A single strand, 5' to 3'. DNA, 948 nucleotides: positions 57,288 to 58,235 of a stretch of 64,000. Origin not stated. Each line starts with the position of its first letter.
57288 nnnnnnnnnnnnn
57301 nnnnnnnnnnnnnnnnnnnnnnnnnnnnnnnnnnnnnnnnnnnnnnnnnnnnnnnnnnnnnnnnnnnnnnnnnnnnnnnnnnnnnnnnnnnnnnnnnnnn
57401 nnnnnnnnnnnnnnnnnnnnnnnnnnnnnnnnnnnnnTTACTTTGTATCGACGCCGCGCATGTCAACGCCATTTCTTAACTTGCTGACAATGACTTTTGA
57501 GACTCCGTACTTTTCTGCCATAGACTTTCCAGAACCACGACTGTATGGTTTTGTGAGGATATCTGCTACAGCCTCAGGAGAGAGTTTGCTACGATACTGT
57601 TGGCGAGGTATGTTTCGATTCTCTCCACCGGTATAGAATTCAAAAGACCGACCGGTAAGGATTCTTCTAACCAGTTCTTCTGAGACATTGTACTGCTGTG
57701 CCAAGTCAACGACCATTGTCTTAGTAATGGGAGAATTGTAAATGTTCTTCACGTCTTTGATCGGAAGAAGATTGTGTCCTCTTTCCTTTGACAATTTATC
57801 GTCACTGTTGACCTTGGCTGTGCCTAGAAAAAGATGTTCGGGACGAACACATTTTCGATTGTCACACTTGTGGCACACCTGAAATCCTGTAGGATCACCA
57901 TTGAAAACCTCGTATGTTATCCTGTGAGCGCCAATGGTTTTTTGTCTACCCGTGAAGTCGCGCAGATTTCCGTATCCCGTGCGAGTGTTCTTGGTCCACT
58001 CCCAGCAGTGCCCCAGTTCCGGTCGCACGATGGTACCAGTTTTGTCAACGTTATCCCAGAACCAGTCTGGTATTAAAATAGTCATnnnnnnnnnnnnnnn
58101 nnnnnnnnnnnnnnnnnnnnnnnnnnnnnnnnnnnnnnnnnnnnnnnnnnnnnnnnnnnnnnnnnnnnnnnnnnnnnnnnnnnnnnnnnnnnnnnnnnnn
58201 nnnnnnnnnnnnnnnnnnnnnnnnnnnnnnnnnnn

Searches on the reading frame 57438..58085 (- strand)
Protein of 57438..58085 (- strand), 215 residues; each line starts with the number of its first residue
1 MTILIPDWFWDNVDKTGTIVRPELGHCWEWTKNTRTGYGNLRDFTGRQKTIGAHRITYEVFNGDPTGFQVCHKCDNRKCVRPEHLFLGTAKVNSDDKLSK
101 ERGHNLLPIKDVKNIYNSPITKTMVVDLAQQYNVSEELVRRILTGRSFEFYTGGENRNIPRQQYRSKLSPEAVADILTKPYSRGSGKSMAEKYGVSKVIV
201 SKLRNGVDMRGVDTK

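Call 87: find_encoding_contigs(protein=window:57438-58085:-, flank=10000, max_places=10)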
Protein window:57438-58085:- (215 aa): 2 contigs read that carry it; 1 place shown.
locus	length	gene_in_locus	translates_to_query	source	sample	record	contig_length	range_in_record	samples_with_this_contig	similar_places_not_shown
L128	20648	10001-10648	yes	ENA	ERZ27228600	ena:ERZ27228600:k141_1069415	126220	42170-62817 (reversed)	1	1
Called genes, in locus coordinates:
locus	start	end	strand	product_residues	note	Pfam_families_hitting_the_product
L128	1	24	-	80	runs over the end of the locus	PF00462:Glutaredoxin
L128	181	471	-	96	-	-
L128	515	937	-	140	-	-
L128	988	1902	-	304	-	PF13692:Glyco_trans_1_4 (weak), PF00534:Glycos_transf_1 (weak)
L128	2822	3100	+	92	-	-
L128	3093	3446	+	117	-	PF11969:DcpS_C, PF01230:HIT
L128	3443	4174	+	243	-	PF02511:Thy1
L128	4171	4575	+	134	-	-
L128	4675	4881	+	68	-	-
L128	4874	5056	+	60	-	-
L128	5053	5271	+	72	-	-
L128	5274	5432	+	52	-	-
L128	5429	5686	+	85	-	-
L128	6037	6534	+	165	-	-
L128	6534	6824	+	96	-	-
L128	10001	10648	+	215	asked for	PF05551:zf-His_Me_endon (weak), PF13392:HNH_3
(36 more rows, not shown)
